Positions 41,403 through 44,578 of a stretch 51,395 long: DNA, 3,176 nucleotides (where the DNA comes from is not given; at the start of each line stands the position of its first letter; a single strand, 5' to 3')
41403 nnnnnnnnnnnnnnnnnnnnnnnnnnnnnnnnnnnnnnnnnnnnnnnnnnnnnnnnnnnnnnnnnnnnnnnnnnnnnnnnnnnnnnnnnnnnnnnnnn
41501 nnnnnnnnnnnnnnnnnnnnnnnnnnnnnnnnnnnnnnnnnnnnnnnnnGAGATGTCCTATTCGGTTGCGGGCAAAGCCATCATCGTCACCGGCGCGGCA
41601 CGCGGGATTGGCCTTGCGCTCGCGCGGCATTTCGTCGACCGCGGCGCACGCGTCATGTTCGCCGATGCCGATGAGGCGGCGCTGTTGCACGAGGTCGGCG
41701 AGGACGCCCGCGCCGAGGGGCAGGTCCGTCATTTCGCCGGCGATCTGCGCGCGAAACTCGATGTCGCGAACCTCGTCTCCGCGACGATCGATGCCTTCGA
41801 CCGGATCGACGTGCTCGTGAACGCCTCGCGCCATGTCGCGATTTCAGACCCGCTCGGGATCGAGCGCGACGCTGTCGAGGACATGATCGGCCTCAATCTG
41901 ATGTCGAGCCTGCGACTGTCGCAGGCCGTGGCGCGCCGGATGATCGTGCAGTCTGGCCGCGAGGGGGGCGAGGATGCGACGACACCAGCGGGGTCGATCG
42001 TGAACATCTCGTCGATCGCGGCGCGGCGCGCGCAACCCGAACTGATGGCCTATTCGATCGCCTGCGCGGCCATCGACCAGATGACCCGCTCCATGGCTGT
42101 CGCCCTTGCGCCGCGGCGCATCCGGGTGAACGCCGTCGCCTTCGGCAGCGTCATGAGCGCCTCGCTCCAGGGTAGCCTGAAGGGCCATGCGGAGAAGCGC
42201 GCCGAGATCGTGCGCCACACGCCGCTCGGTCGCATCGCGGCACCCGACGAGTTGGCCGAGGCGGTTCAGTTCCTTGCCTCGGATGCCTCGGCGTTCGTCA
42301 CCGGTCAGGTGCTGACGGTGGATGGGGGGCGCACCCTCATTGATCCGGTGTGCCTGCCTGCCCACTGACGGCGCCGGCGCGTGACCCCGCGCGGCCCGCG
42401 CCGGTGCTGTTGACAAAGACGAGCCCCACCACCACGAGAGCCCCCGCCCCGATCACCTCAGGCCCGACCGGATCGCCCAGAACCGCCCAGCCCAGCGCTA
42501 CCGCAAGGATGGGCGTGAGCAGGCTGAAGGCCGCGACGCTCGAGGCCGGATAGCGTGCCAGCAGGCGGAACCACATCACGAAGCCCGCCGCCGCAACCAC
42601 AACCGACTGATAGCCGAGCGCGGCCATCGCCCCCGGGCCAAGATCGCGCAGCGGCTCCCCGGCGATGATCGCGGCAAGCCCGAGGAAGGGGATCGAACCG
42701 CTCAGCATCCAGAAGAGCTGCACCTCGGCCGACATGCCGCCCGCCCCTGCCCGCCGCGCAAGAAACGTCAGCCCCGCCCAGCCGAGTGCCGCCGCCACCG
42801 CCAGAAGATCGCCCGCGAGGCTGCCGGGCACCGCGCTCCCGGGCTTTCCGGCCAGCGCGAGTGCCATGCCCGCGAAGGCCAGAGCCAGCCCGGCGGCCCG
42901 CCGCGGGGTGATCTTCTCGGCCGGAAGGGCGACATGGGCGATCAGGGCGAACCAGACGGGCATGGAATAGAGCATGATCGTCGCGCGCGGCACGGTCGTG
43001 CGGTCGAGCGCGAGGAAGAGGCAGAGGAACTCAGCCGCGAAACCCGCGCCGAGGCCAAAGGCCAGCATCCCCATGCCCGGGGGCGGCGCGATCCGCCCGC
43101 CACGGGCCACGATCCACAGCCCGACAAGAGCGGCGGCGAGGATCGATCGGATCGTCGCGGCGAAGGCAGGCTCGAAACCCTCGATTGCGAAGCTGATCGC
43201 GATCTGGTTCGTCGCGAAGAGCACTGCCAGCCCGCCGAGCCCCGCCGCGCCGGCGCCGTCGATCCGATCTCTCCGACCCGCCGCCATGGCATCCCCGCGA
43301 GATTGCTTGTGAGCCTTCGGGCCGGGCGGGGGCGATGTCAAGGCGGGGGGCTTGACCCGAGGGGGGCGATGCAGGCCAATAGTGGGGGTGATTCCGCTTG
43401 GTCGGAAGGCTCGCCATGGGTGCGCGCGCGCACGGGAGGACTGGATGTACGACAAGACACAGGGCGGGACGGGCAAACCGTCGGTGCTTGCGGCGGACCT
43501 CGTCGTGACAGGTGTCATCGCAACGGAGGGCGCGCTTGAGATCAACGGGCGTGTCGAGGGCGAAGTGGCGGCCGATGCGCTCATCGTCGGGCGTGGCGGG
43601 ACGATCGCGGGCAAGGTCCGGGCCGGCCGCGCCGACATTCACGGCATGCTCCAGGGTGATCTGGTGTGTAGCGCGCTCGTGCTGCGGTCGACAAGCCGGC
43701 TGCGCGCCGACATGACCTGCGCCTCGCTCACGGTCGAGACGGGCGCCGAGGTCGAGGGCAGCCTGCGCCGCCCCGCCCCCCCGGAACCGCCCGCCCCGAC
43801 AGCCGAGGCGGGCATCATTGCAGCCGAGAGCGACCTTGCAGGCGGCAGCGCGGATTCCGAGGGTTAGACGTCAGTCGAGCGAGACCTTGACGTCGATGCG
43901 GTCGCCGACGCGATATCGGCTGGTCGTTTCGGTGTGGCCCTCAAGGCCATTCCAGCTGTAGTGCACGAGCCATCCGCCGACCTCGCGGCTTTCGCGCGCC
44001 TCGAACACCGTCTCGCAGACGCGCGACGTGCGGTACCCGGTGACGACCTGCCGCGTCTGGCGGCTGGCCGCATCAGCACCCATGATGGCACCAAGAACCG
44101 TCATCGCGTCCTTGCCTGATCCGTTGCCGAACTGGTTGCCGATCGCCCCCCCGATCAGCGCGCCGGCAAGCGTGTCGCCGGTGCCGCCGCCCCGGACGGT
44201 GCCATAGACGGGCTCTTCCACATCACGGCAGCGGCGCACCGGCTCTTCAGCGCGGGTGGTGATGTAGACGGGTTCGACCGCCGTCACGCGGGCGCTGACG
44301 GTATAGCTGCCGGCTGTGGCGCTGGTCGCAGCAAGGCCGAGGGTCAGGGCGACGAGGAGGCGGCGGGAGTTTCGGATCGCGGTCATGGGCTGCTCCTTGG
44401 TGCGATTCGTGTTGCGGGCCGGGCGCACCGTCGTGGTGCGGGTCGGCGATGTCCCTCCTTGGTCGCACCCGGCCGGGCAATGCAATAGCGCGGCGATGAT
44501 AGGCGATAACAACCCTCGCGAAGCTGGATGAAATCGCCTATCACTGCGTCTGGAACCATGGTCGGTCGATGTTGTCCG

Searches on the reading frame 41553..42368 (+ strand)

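Call 11: search_protein_families(library=ncbifam, proteins=[window:41553-42368:+], max_evalue=0.00001)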
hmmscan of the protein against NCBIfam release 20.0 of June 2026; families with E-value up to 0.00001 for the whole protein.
window:41553-42368:+ (271 aa): 220 families (the best 25 are shown)
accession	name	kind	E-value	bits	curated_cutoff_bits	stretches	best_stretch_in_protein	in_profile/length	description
NF005559.1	PRK07231.1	subfamily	1.2e-59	201.8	215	1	5-261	2-248/249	glucose 1-dehydrogenase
NF005893.0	PRK07856.1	equivalog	2.4e-46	158.1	255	1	3-259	5-240/255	SDR family oxidoreductase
NF005873.0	PRK07814.1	equivalog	4.9e-46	157.3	346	1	3-261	6-252/263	SDR family oxidoreductase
NF009466.0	PRK12826.1-2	subfamily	6.6e-45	153.5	222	1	9-261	5-245/248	3-oxoacyl-ACP reductase FabG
NF005469.0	PRK07063.1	equivalog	7.4e-44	150.2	306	1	5-263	5-257/260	SDR family oxidoreductase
NF006598.0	PRK09135.1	equivalog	7.5e-44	150.2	288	1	7-262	6-247/249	pteridine reductase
NF006070.0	PRK08213.1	subfamily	9.3e-44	149.9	279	1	3-262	8-258/259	gluconate 5-dehydrogenase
NF006121.0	PRK08265.1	subfamily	4e-43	147.8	294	1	4-265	4-250/263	short chain dehydrogenase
NF005309.0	PRK06841.1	subfamily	8.7e-43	146.6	286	1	3-262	11-254/255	GolD/DthD family dehydrogenase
NF049979.1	AlphHSDSHdhA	equivalog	4.9e-42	144.2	350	1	6-265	2-251/258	7alpha-hydroxysteroid dehydrogenase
TIGR01830.1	3oxo_ACP_reduc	equivalog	5.5e-42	144.1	297.75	1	11-259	2-237/239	3-oxoacyl-[acyl-carrier-protein] reductase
NF005472.0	PRK07067.1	equivalog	5.7e-42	144.1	338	1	5-261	4-255/257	L-iditol 2-dehydrogenase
NF052558.1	MBtsdlDhBudC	equivalog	8.1e-42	143.5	270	1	6-261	2-242/250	meso-2,3-butanediol dehydrogenase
NF004198.0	PRK05653.1-3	equivalog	9e-42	143.2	296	1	4-261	4-247/248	3-oxoacyl-ACP reductase FabG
NF005067.0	PRK06484.1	equivalog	1.2e-41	142.8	713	1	6-262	8-253/524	short chain dehydrogenase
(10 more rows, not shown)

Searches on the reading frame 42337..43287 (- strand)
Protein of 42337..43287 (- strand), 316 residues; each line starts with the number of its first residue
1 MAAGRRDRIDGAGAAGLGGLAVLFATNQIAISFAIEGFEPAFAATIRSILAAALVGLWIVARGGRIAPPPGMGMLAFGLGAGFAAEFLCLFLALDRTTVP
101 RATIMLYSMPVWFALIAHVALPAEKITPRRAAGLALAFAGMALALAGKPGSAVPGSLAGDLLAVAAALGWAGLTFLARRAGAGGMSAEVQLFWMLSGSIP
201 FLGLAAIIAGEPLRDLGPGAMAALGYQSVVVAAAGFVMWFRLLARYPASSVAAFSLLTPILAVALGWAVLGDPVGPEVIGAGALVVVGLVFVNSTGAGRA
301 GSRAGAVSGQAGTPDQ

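Call 11: search_protein_families(library=ncbifam, proteins=[window:42337-43287:-], max_evalue=0.00001)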
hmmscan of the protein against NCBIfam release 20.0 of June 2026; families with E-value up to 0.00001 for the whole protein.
window:42337-43287:- (316 aa): 3 families
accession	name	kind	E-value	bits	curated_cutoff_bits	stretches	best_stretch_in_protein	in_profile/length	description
TIGR00950.1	2A78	equivalog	6.3e-18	65.1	230.2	1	25-282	2-257/264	carboxylate/amino acid/amine transporter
NF008523.0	PRK11453.1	equivalog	3.6e-08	33.4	472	1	21-296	13-288/299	O-acetylserine/cysteine exporter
NF008432.0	PRK11272.1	equivalog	2.1e-06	27.2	270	1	20-293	18-286/294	drug/metabolite exporter YedA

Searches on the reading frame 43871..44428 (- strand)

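Call 11: search_protein_families(library=ncbifam, proteins=[window:43871-44428:-], max_evalue=0.00001)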
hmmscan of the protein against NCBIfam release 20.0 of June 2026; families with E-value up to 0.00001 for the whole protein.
window:43871-44428:- (185 aa): 1 family
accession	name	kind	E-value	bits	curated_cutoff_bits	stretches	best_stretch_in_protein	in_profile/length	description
NF008437.0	PRK11280.1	equivalog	1.4e-16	60.8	99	1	26-166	15-155/179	hypothetical protein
